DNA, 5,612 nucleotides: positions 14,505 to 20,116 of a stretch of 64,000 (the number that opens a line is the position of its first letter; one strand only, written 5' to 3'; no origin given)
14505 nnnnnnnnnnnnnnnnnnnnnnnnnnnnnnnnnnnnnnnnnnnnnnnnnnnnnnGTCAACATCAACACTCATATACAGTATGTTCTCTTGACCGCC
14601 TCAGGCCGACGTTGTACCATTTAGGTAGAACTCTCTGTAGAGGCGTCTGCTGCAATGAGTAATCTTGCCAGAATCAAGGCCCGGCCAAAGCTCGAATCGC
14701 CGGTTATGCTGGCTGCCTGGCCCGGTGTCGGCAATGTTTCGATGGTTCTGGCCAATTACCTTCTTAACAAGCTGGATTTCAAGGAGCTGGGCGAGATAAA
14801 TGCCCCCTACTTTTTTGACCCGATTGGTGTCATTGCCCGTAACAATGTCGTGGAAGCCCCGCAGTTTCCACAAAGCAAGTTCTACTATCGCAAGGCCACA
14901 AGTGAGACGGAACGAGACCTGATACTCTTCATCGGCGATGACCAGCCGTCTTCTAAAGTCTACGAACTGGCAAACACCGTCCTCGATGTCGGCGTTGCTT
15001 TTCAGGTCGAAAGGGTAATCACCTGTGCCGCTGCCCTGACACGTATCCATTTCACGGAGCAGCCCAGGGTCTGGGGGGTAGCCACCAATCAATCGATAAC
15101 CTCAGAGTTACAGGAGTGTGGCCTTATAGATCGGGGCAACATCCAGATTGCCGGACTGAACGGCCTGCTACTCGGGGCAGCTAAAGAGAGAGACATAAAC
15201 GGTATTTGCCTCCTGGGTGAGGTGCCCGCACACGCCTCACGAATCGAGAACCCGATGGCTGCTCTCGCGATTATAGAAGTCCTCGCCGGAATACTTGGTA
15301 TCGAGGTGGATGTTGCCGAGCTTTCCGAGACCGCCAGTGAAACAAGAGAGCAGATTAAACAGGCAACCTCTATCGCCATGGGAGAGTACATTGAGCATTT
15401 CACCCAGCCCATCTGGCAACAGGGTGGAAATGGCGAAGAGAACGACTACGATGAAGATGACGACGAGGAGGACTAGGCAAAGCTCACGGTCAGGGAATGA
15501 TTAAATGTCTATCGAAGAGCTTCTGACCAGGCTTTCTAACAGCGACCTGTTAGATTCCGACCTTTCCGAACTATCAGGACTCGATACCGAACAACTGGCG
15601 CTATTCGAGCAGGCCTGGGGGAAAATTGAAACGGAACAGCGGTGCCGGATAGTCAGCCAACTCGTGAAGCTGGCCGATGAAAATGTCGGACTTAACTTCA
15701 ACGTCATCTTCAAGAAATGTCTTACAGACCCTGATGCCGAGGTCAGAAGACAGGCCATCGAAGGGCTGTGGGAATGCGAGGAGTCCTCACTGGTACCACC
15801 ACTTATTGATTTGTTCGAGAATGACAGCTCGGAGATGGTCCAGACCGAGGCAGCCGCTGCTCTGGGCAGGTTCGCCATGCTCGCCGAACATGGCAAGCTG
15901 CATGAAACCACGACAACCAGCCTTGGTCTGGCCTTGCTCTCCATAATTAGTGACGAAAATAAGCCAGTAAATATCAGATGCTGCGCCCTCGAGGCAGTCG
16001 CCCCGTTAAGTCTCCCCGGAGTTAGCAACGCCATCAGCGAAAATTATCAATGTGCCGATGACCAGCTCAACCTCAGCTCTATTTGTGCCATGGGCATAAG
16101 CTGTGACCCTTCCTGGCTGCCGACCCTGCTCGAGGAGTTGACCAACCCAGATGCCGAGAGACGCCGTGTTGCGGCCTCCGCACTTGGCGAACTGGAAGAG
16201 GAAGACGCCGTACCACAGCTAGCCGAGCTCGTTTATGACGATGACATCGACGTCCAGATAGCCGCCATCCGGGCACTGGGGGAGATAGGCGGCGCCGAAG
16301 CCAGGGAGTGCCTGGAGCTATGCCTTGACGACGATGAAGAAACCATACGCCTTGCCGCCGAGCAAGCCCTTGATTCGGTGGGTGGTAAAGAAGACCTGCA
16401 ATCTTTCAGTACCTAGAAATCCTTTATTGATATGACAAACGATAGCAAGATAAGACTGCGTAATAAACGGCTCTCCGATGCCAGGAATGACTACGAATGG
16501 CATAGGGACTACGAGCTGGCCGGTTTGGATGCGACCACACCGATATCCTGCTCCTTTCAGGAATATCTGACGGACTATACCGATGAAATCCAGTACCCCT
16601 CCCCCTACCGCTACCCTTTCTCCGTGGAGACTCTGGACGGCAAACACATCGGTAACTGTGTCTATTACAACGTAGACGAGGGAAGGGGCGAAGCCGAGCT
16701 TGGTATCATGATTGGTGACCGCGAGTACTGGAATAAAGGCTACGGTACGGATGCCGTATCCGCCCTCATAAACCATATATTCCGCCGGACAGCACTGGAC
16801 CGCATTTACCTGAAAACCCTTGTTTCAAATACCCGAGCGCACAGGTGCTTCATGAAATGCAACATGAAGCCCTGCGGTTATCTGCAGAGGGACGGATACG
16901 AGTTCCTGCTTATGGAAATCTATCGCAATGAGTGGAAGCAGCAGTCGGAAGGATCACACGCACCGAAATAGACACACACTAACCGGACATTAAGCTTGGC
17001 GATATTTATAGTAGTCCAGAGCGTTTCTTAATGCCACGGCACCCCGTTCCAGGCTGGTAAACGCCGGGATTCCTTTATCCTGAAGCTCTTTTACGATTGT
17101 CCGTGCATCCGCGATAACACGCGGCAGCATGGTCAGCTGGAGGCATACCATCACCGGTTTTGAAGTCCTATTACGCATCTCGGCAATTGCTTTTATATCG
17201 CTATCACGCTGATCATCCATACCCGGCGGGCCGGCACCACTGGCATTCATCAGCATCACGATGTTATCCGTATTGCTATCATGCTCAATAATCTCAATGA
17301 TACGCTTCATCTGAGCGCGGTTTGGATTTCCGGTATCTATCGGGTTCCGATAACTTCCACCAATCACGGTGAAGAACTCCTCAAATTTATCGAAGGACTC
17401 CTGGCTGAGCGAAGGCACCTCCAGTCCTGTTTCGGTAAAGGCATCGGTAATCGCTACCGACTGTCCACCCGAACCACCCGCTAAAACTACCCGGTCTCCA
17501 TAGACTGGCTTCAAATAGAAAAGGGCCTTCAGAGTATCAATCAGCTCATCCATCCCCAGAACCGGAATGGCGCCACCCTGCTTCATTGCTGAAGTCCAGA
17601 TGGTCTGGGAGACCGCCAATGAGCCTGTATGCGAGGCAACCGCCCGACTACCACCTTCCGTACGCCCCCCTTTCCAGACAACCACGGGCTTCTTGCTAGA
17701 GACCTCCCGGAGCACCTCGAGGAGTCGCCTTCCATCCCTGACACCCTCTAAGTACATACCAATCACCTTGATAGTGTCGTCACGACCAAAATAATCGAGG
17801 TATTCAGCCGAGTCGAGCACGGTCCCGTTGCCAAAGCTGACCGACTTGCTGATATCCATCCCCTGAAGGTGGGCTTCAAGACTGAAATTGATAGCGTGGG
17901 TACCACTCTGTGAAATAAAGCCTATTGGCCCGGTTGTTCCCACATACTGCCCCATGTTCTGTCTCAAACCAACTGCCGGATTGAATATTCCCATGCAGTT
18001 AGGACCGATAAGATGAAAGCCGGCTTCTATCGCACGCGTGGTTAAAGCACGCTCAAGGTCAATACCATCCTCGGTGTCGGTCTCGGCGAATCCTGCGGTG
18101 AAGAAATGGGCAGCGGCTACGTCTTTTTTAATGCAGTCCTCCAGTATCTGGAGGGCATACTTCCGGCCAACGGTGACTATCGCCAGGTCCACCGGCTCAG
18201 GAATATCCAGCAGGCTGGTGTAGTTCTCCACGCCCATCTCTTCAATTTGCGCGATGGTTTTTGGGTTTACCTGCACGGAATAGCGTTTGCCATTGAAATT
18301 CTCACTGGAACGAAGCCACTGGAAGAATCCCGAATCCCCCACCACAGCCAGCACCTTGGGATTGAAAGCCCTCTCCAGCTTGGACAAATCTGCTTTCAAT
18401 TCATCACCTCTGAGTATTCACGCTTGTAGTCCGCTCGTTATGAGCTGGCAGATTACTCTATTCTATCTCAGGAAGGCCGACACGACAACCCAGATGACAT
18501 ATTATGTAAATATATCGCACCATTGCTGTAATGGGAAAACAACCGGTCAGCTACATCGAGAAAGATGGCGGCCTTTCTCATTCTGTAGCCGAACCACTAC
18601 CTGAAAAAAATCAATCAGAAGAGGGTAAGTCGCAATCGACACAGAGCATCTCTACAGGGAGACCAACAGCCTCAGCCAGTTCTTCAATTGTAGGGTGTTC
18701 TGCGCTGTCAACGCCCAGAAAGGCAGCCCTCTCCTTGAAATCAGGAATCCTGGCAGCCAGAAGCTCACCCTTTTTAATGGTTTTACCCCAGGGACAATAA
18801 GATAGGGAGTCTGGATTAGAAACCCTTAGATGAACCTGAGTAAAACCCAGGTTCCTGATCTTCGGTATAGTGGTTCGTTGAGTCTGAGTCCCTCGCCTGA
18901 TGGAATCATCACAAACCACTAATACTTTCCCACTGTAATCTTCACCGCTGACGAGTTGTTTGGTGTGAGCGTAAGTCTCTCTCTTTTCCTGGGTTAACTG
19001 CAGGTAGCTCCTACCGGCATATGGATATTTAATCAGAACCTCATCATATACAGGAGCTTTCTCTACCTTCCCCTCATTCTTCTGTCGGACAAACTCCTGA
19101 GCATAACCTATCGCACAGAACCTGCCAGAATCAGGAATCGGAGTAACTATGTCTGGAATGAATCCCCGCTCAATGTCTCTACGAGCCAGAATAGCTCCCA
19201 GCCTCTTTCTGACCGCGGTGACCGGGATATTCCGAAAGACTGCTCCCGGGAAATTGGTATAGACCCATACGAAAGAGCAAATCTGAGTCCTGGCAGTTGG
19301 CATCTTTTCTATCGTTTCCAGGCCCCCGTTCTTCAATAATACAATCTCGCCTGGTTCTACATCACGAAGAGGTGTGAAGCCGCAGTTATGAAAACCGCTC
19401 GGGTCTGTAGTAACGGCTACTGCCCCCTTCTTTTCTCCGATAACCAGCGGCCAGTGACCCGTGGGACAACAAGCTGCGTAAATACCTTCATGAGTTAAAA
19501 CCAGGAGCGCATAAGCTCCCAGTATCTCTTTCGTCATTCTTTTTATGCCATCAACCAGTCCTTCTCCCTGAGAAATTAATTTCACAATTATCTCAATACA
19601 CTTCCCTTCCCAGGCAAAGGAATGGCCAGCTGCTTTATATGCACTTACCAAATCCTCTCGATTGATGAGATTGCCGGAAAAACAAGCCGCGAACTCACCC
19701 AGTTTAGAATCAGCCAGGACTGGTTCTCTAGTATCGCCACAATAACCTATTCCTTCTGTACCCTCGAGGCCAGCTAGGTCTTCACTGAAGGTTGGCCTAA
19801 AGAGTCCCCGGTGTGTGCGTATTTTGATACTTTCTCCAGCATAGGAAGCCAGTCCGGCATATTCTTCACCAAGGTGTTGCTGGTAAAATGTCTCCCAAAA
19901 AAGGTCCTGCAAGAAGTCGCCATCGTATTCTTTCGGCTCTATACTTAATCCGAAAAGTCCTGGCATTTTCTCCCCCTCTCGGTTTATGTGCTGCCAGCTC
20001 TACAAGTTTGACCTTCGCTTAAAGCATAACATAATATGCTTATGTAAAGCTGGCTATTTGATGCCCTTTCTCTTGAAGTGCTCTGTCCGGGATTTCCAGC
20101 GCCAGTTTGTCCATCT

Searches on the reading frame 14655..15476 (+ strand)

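Call 90: search_protein_families(library=pfam, proteins=[window:14655-15476:+], max_evalue=0.0001)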
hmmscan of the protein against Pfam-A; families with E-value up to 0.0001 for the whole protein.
window:14655-15476:+ (273 aa): 1 family
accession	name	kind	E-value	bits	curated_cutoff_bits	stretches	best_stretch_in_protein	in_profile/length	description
PF09754.15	PAC2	-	1.4e-40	139.9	25.8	1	19-237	2-214/215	PAC2 family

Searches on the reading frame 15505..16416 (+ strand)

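Call 90: search_protein_families(library=pfam, proteins=[window:15505-16416:+], max_evalue=0.0001)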
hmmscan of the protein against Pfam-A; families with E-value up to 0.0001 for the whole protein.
window:15505-16416:+ (303 aa): 6 families
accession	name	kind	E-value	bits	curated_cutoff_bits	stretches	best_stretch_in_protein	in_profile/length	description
PF13646.12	HEAT_2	-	5.1e-30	104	27.7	2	205-289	1-87/88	HEAT repeats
PF02985.28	HEAT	-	2.4e-20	71.1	23.5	0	69-88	5-24/31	HEAT repeat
PF00514.29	Arm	-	1.9e-14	53.5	20.6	0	94-121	11-37/41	Armadillo/beta-catenin-like repeat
PF13513.12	HEAT_EZ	-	2e-10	41.4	27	0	228-261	22-55/55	HEAT-like repeat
PF03130.22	HEAT_PBS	-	6.2e-10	39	20.9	0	220-243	2-25/27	PBS lyase HEAT-like repeat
PF12717.13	Cnd1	-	7.3e-05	23.3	26.4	0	69-124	26-86/162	non-SMC mitotic condensation complex subunit 1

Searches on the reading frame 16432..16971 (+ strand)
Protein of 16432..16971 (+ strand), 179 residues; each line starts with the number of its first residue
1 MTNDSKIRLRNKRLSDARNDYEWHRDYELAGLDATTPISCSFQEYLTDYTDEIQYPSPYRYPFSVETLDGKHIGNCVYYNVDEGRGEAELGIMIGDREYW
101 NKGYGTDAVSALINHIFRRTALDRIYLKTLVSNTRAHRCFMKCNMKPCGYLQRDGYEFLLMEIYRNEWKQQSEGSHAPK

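Call 90: search_protein_families(library=pfam, proteins=[window:16432-16971:+], max_evalue=0.0001)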
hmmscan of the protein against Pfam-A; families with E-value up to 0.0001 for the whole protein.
window:16432-16971:+ (179 aa): 4 families
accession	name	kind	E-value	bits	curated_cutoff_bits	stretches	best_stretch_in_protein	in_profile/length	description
PF13302.13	Acetyltransf_3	-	5.9e-19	69.6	25.4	1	7-146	2-138/138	Acetyltransferase (GNAT) domain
PF00583.31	Acetyltransf_1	-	2.7e-12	47.4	20.7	1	47-144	17-115/116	Acetyltransferase (GNAT) family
PF13523.12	Acetyltransf_8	-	1.9e-07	31.2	27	1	84-149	76-141/145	Acetyltransferase (GNAT) domain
PF13420.13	Acetyltransf_4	-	1.3e-05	25.8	24.3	1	40-136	31-125/155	Acetyltransferase (GNAT) domain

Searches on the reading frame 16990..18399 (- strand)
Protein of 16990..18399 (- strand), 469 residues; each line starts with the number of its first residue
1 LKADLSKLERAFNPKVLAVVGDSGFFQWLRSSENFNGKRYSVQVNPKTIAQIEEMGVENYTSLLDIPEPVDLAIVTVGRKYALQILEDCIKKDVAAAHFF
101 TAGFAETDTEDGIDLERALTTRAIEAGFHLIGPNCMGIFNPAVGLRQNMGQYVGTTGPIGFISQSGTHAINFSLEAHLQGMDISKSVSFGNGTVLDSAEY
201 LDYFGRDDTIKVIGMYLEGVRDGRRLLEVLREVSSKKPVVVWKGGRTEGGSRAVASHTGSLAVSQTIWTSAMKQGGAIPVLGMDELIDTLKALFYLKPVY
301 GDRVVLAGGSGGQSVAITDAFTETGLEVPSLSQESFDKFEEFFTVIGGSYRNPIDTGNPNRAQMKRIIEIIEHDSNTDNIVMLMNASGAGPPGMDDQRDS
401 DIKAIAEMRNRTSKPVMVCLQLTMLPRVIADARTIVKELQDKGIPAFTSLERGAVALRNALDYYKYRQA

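Call 90: search_protein_families(library=pfam, proteins=[window:16990-18399:-], max_evalue=0.0001)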
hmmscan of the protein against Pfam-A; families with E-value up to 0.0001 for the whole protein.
window:16990-18399:- (469 aa): 2 families
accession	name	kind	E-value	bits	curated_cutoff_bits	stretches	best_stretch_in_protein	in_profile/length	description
PF13607.11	Succ_CoA_lig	-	1.7e-44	151.3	27.4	1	157-293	2-138/138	Succinyl-CoA ligase like flavodoxin domain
PF13380.12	CoA_binding_2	-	1.3e-09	39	22.8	1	42-140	31-115/116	CoA binding domain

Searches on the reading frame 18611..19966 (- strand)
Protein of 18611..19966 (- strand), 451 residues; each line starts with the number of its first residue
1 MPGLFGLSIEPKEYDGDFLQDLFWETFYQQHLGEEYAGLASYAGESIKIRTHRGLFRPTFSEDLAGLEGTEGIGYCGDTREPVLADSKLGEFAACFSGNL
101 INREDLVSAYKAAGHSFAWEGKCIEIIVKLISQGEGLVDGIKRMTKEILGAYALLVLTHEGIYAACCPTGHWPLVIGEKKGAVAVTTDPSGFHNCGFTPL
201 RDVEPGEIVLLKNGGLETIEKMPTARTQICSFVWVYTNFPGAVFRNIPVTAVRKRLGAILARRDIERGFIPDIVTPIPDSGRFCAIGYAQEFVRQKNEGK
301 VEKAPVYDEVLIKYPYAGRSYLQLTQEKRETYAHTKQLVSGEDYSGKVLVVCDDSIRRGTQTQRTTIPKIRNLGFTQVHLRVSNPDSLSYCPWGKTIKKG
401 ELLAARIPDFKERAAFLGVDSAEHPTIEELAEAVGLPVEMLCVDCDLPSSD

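Call 90: search_protein_families(library=pfam, proteins=[window:18611-19966:-], max_evalue=0.0001)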
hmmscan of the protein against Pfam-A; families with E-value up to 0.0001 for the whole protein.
window:18611-19966:- (451 aa): 1 family
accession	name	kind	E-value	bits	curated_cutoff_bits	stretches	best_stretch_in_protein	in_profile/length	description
PF13537.11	GATase_7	-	2.5e-07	31.2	25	1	81-189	14-118/123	Glutamine amidotransferase domain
